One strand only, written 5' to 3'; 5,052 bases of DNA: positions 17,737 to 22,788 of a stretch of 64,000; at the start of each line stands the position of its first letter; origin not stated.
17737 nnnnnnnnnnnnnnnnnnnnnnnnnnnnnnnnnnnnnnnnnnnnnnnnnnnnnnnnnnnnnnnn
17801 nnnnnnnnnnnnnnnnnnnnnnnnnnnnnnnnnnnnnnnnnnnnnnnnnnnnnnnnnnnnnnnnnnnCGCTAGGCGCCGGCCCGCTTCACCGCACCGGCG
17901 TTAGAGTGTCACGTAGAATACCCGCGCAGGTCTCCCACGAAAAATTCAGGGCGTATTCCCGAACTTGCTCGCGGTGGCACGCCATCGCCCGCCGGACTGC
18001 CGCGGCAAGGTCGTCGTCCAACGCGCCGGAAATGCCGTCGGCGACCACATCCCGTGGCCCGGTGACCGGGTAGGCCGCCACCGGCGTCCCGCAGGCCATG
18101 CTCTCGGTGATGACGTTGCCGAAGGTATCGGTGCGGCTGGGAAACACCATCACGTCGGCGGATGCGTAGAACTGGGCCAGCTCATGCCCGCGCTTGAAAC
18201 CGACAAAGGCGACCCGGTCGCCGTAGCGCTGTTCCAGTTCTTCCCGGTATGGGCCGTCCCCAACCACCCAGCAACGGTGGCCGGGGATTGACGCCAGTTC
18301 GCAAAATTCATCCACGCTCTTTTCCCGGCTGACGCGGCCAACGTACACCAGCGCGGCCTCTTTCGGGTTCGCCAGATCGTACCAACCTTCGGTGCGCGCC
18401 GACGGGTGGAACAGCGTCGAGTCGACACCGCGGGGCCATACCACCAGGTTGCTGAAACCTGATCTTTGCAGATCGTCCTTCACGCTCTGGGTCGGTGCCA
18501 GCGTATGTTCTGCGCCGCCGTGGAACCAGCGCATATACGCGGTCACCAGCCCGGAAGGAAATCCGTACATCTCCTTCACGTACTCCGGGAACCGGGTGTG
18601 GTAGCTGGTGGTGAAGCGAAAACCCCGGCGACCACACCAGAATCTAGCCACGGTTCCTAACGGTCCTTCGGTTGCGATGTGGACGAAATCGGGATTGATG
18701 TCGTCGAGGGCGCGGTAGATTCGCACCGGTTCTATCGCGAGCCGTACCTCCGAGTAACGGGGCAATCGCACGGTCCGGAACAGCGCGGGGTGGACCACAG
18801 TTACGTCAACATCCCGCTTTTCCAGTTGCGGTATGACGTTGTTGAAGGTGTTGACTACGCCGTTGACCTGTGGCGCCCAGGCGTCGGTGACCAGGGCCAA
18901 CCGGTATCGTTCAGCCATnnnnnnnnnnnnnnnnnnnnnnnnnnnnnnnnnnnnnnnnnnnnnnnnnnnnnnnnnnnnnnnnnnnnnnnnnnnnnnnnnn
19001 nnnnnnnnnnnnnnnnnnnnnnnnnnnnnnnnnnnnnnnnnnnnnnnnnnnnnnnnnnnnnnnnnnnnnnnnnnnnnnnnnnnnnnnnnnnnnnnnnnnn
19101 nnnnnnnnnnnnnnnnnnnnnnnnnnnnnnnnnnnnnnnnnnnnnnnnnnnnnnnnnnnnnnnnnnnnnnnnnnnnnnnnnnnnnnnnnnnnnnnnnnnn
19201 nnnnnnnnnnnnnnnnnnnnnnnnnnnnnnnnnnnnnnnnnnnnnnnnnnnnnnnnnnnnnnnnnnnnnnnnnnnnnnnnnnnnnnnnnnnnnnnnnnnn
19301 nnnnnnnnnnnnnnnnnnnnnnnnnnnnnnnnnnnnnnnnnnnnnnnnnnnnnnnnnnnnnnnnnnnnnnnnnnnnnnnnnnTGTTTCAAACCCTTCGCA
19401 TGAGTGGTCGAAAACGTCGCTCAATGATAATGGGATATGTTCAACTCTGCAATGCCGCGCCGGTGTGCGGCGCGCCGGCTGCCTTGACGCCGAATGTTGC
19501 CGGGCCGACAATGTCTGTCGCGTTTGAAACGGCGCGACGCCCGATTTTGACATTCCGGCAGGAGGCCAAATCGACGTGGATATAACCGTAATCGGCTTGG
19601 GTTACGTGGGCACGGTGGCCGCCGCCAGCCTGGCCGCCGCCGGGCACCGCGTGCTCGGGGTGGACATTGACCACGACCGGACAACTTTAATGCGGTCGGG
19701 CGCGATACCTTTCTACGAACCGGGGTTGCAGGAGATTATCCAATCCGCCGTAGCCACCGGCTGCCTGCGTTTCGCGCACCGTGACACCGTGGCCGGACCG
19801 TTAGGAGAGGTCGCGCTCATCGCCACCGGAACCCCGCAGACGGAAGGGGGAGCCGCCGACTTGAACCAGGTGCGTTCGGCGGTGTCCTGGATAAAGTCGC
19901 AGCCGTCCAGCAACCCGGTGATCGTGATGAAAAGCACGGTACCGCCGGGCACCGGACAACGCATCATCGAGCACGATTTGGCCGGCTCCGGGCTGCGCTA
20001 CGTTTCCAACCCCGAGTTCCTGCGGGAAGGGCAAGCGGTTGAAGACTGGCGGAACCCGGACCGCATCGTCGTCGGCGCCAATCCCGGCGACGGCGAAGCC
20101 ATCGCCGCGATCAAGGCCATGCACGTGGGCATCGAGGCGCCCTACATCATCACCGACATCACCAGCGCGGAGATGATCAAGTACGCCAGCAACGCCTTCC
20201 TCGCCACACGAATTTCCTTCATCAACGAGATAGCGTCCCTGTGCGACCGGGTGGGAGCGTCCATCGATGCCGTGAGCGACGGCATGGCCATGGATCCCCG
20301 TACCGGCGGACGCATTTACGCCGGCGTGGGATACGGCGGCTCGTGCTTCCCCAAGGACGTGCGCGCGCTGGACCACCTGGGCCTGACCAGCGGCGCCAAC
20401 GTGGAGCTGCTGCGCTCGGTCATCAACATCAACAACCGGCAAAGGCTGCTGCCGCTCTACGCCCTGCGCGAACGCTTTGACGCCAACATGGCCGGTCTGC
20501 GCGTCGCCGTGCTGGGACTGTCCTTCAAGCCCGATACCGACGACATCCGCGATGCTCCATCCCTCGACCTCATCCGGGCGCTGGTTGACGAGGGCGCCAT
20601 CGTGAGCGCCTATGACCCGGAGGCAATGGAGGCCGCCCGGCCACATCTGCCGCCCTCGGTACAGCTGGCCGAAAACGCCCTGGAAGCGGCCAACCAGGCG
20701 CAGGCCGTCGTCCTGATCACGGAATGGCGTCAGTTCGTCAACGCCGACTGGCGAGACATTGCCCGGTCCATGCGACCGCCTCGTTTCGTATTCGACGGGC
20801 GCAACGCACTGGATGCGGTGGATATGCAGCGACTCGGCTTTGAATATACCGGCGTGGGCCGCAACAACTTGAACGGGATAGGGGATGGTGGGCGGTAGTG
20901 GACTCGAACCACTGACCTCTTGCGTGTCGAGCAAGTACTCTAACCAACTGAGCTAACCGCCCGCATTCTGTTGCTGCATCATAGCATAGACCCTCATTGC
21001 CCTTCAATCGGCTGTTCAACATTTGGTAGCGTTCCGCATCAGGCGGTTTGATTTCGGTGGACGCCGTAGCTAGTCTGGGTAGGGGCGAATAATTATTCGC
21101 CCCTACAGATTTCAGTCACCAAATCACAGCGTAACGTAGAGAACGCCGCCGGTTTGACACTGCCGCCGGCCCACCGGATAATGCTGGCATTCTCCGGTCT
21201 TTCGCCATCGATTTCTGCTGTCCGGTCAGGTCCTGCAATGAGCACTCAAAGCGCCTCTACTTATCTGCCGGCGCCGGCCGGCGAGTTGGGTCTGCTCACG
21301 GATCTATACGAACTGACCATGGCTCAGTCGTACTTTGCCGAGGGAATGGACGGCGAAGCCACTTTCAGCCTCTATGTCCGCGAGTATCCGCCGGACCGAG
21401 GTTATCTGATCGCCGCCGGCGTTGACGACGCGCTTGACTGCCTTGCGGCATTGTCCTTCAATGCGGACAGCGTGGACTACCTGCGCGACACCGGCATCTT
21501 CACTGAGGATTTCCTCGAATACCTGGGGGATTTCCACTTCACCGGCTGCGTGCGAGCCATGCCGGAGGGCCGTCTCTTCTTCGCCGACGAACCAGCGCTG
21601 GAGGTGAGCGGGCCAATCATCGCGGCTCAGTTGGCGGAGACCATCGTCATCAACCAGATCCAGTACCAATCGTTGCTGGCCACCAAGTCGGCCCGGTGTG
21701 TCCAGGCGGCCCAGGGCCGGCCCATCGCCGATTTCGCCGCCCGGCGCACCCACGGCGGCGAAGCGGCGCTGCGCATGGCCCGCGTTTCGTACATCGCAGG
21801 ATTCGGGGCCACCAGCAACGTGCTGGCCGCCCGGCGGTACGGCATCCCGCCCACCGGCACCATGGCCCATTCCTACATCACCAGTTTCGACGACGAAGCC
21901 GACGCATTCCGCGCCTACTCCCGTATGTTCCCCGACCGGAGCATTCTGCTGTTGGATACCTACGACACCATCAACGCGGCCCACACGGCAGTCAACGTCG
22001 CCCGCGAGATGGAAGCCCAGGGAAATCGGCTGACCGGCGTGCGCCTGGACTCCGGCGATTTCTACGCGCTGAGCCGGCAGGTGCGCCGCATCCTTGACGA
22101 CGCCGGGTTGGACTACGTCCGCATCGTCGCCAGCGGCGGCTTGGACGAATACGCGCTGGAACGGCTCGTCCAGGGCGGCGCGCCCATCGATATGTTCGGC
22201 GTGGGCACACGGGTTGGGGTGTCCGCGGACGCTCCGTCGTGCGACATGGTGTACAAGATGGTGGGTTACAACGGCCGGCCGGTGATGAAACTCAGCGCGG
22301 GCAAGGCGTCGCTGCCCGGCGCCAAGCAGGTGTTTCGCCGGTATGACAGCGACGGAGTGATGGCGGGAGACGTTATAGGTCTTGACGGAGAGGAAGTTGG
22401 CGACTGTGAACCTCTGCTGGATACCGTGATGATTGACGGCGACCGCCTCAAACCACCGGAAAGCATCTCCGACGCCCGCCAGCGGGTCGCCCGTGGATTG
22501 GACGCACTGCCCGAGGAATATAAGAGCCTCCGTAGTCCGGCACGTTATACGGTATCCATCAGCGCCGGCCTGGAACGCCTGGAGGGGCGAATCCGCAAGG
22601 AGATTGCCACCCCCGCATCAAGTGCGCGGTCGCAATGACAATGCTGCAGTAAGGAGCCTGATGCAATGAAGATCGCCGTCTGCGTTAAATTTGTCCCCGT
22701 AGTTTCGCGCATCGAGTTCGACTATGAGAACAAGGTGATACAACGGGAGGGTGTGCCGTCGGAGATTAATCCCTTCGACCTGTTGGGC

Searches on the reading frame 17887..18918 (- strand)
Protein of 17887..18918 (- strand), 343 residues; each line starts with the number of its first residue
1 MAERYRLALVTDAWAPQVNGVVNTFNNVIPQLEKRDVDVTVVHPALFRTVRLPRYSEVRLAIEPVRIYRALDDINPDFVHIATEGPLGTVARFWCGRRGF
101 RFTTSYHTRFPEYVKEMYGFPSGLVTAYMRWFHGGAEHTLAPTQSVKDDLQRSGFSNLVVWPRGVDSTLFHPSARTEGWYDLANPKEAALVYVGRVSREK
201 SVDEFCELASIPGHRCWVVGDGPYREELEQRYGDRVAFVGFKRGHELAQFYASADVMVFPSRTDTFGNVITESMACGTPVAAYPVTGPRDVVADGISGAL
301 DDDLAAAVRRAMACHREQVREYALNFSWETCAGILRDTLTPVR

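Call 66: search_protein_families(library=pfam, proteins=[window:17887-18918:-], max_evalue=0.0001)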
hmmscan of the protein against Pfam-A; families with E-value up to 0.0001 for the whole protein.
window:17887-18918:- (343 aa): 6 families
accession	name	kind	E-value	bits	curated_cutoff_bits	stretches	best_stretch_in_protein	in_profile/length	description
PF13692.12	Glyco_trans_1_4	-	3.3e-25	89.4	27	1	189-311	3-139/142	Glycosyl transferases group 1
PF00534.26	Glycos_transf_1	-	5.4e-25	88.3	26.4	1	184-323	12-169/172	Glycosyl transferases group 1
PF13439.12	Glyco_transf_4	-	9.5e-22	78.2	28.5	1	18-167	1-168/170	Glycosyltransferase Family 4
PF13579.12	Glyco_trans_4_4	-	1.4e-08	35.7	29.7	1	36-162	18-156/158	Glycosyl transferase 4-like domain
PF20706.3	GT4-conflict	-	3.2e-05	23.5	26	1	245-299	273-327/385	Family 4 Glycosyltransferase in conflict systems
PF13524.12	Glyco_trans_1_2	-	4.5e-05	23.9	25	1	207-323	8-122/144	Glycosyl transferase-like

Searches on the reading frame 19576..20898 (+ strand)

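Call 66: search_protein_families(library=pfam, proteins=[window:19576-20898:+], max_evalue=0.0001)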
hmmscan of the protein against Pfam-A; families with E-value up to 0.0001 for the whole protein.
window:19576-20898:+ (440 aa): 4 families
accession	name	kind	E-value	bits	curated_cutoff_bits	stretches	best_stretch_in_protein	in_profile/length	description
PF03721.20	UDPG_MGDP_dh_N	-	1.5e-47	162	27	1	1-174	1-181/187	UDP-glucose/GDP-mannose dehydrogenase family, NAD binding domain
PF03720.21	UDPG_MGDP_dh_C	-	4.2e-32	111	30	1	311-413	1-102/103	UDP-glucose/GDP-mannose dehydrogenase family, UDP binding domain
PF00984.24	UDPG_MGDP_dh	-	4.8e-32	110.4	25.4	1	197-287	2-93/94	UDP-glucose/GDP-mannose dehydrogenase family, central domain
PF03446.21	NAD_binding_2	-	1.4e-05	25.6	21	0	2-49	1-49/161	NAD binding domain of 6-phosphogluconate dehydrogenase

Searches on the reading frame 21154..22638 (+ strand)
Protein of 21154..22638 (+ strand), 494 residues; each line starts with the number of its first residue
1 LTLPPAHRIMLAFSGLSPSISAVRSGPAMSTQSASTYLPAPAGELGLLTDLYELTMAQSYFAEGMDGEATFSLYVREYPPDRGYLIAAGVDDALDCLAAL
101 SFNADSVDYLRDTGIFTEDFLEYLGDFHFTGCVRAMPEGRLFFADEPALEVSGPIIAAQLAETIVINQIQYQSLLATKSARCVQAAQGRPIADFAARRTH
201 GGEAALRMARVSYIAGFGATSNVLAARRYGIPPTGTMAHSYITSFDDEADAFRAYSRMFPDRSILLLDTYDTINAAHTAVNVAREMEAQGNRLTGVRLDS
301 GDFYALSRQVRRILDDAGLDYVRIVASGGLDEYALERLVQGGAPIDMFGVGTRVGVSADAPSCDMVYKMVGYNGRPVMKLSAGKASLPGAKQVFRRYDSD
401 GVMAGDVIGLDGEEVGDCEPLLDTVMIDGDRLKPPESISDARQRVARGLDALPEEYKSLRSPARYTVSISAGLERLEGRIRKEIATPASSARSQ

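Call 66: search_protein_families(library=pfam, proteins=[window:21154-22638:+], max_evalue=0.0001)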
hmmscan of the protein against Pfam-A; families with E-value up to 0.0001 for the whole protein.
window:21154-22638:+ (494 aa): 3 families
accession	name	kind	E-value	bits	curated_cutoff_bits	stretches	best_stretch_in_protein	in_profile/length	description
PF17767.7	NAPRTase_N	-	1.1e-32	113.4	32.6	1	47-169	1-124/125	Nicotinate phosphoribosyltransferase (NAPRTase) N-terminal domain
PF17956.6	NAPRTase_C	-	3.8e-14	53.6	23.3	1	417-476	51-110/111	Nicotinate phosphoribosyltransferase C-terminal domain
PF04095.22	NAPRTase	-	1.4e-10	41.8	20.8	1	191-381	3-214/239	Nicotinate phosphoribosyltransferase (NAPRTase) family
